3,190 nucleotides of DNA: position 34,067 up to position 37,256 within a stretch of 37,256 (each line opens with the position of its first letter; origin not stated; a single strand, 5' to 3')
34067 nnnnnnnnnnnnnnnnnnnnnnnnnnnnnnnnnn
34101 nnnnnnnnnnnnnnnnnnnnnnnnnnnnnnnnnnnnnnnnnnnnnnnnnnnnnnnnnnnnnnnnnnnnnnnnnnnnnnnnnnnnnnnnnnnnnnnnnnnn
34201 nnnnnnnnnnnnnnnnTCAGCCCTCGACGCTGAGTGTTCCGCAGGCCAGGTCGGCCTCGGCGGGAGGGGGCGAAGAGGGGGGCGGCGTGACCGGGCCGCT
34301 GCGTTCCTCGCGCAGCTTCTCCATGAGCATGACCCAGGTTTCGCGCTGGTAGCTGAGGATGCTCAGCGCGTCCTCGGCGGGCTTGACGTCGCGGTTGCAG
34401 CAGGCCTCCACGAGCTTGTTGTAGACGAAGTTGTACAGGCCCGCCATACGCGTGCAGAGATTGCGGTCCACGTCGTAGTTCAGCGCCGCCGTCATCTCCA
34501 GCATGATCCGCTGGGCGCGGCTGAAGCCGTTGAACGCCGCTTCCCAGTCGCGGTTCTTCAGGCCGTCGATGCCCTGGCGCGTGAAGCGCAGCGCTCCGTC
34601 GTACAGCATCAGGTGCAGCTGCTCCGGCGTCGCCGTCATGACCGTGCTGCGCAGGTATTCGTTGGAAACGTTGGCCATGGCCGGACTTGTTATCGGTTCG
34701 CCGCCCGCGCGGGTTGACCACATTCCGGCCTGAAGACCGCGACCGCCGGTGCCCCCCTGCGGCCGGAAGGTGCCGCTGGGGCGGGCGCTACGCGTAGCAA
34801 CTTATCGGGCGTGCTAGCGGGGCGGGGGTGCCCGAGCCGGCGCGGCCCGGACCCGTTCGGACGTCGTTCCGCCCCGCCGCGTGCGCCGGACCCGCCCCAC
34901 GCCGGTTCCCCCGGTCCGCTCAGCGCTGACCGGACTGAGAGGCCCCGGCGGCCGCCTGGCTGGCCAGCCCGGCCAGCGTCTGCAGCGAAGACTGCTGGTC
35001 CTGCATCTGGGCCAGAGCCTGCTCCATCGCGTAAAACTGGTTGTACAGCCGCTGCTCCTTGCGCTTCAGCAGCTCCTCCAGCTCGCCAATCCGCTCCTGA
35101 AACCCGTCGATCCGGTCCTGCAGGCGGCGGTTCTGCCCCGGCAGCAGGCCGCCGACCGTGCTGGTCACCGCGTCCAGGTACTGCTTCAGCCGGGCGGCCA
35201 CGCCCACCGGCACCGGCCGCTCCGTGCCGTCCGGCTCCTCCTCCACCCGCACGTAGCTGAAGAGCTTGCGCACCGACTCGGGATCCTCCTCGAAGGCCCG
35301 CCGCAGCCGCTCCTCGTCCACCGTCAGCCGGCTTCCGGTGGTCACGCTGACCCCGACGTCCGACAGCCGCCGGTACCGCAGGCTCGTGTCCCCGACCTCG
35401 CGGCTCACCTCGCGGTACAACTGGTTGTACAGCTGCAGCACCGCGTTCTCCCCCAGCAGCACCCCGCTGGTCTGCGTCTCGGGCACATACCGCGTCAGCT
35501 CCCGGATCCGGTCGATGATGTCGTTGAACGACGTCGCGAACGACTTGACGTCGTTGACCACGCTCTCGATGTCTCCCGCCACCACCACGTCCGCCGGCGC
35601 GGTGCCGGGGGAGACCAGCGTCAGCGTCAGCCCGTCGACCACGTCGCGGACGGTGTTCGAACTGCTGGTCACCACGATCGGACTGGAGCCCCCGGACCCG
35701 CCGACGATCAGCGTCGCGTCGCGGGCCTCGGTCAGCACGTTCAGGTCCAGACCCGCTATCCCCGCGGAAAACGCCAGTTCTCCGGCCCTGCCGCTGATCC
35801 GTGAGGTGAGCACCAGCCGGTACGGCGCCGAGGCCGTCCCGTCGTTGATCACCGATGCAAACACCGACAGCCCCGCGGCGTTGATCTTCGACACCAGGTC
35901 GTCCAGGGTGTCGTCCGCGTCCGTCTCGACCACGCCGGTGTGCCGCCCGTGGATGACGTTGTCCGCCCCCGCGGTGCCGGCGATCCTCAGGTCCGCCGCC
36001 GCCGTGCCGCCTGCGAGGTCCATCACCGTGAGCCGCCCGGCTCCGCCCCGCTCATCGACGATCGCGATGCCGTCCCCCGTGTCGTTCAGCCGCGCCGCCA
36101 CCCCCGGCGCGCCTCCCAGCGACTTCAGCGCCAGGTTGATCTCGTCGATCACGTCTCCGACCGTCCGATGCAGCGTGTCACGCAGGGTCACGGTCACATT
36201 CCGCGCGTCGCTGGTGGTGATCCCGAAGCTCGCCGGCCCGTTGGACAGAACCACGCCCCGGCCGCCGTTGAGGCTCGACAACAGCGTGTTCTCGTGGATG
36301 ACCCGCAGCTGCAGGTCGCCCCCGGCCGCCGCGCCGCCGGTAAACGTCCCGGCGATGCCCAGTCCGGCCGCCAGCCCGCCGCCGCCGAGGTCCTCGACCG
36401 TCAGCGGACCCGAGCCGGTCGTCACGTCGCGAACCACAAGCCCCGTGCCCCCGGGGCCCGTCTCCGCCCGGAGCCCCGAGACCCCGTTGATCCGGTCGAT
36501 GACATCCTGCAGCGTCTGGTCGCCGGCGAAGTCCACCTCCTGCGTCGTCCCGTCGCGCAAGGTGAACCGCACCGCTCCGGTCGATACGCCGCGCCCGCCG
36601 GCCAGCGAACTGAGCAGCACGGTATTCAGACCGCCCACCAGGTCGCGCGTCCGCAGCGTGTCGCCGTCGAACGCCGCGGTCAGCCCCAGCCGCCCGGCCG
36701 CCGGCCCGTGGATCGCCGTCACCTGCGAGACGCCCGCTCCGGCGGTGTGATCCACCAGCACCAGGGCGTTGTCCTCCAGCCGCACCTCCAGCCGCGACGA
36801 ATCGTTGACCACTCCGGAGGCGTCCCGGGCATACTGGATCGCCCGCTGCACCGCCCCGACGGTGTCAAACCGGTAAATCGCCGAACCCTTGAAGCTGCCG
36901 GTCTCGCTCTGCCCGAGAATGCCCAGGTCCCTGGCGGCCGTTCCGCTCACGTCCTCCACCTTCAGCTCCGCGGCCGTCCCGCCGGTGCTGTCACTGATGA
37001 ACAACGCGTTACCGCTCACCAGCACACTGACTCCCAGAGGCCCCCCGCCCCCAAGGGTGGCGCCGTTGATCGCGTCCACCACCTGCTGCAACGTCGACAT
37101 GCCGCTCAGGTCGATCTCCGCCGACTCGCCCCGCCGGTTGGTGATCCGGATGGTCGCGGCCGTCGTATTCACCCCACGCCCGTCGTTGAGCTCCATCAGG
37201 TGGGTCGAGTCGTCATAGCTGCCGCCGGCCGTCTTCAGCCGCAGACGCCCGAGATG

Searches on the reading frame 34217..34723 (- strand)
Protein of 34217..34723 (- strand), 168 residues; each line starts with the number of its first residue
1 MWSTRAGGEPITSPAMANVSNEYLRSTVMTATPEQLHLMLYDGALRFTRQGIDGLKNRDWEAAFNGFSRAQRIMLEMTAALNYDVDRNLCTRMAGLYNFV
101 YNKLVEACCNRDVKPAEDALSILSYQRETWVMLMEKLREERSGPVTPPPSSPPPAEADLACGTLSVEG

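Call 7: search_protein_families(library=pfam, proteins=[window:34217-34723:-], max_evalue=0.001)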
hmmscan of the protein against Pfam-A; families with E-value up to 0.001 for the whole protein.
window:34217-34723:- (168 aa): 1 family
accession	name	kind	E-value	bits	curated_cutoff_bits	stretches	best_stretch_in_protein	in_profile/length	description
PF02561.19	FliS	-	2.5e-25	89.4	26.7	1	21-132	2-113/115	Flagellar protein FliS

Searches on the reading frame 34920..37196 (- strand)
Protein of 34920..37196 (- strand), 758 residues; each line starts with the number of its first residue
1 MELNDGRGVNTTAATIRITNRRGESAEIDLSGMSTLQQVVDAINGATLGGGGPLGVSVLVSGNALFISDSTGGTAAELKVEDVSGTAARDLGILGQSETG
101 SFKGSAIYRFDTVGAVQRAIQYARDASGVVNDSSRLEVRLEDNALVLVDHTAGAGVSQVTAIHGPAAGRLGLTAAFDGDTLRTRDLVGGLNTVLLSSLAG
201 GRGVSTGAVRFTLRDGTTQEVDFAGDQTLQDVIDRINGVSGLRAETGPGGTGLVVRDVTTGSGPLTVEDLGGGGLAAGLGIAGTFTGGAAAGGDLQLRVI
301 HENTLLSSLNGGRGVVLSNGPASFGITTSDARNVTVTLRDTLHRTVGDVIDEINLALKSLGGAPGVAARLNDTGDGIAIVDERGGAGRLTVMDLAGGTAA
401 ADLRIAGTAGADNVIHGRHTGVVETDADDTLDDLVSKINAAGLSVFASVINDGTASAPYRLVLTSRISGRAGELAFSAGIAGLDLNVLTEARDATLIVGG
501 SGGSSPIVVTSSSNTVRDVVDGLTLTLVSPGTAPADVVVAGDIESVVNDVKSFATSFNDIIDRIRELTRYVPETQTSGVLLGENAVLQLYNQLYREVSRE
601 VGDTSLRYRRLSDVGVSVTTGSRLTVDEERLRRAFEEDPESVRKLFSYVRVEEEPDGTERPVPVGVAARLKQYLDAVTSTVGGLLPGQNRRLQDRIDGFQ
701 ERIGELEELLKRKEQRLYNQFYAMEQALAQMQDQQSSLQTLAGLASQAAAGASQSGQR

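Call 7: search_protein_families(library=pfam, proteins=[window:34920-37196:-], max_evalue=0.001)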
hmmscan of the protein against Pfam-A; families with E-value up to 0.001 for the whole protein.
window:34920-37196:- (758 aa): 2 families
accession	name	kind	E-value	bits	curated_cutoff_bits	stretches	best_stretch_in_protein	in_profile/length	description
PF07195.17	FliD_C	-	1.3e-41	143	25.4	1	491-732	1-235/236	Flagellar hook-associated protein 2 C-terminus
PF07196.18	Flagellin_IN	-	5.7e-12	46.1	22.7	1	421-465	13-53/55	Flagellin hook IN motif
